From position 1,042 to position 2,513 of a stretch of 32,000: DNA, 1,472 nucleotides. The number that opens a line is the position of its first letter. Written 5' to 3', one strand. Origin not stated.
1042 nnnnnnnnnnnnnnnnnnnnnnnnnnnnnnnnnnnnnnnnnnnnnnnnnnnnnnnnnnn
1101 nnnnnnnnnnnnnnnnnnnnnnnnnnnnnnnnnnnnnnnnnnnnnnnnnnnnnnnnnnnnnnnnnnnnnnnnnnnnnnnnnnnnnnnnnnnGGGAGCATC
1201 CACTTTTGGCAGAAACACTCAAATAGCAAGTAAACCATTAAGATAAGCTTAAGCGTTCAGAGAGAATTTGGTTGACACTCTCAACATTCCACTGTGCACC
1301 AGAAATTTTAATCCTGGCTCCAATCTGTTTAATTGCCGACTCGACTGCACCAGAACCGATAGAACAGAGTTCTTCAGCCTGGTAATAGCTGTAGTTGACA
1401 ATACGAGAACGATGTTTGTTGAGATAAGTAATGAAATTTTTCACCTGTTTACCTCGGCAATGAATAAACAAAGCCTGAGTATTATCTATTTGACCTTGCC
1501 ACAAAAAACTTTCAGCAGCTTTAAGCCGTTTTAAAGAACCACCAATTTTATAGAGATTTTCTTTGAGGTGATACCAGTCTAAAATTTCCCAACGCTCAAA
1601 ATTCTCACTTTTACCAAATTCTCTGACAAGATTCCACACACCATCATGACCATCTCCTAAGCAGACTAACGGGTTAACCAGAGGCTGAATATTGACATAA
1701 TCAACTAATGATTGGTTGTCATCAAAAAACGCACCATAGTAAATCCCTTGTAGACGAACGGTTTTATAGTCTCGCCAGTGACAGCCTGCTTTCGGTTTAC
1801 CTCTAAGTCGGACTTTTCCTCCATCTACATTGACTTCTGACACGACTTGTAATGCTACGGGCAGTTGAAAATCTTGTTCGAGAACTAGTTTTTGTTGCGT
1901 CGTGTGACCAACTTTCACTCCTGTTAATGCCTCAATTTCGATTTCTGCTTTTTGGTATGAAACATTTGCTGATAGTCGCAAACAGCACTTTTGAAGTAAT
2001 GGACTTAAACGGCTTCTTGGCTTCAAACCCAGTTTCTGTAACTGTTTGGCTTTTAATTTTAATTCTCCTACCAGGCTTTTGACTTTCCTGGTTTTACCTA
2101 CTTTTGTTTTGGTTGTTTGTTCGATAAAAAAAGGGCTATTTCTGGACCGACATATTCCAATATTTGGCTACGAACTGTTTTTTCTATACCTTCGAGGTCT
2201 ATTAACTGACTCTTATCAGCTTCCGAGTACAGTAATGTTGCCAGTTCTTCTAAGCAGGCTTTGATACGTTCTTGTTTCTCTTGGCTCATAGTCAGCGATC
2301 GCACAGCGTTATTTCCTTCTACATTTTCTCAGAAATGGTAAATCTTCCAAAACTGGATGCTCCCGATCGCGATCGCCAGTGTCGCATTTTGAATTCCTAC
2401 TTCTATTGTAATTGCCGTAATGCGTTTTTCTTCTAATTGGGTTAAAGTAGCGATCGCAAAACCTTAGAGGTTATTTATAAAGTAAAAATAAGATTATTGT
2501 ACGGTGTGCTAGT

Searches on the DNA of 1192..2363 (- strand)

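Call 57: search_dna_similar(query=window:1192-2363:-, collection=plasmids, mode=near, max_rows=8)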
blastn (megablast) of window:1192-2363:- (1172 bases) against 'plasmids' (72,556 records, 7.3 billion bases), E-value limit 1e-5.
Records with a match: 9; places in all: 13; records where one place covers at least 80% of the query: 7.
Best place of each record, by identity: 90-95% 2; 80-90% 7.
By first word of the organism name: Nostoc 9.
By predicted mobility (MOB-suite, as given by PLSDB): non-mobilizable 5; conjugative 3; mobilizable 1.
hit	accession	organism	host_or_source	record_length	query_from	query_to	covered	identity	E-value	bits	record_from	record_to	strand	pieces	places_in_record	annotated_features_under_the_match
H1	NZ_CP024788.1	Nostoc flagelliforme CCNUN1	cell culture,desert soil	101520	1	1172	100%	94.9%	0e+0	1831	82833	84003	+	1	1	ISKra4 family transposase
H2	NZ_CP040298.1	Nostoc sp. TCL26-01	Leiosporoceros dussii,pure culture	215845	1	1172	100%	85.5%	0e+0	1223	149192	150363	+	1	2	ISKra4 family transposase | hypothetical protein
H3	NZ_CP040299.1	Nostoc sp. TCL26-01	Leiosporoceros dussii,pure culture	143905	1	1172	100%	85.5%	0e+0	1223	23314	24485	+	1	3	ISKra4 family transposase | type III-B CRISPR-associated protein Cas10/Cmr2 | cas10: type III-B CRISPR-associated protein Cas10/Cmr2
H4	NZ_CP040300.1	Nostoc sp. TCL26-01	Leiosporoceros dussii,pure culture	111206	1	1172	100%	85.5%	0e+0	1218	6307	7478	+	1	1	ISKra4 family transposase | putative Ig domain-containing protein (x2)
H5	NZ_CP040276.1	Nostoc sp. C052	Blasia pusilla,pure culture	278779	1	1172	100%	84.4%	0e+0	1147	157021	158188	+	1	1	ISKra4 family transposase | hypothetical protein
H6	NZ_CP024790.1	Nostoc flagelliforme CCNUN1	cell culture,desert soil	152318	22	1172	98%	85.6%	0e+0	1201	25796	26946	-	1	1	none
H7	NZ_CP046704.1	Nostoc sp. ATCC 53789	-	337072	1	1172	100%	82.0%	0e+0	985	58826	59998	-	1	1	tnpA: IS200/IS605 family transposase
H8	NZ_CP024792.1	Nostoc flagelliforme CCNUN1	cell culture,desert soil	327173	129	374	21%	83.4%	2e-56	228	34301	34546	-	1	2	none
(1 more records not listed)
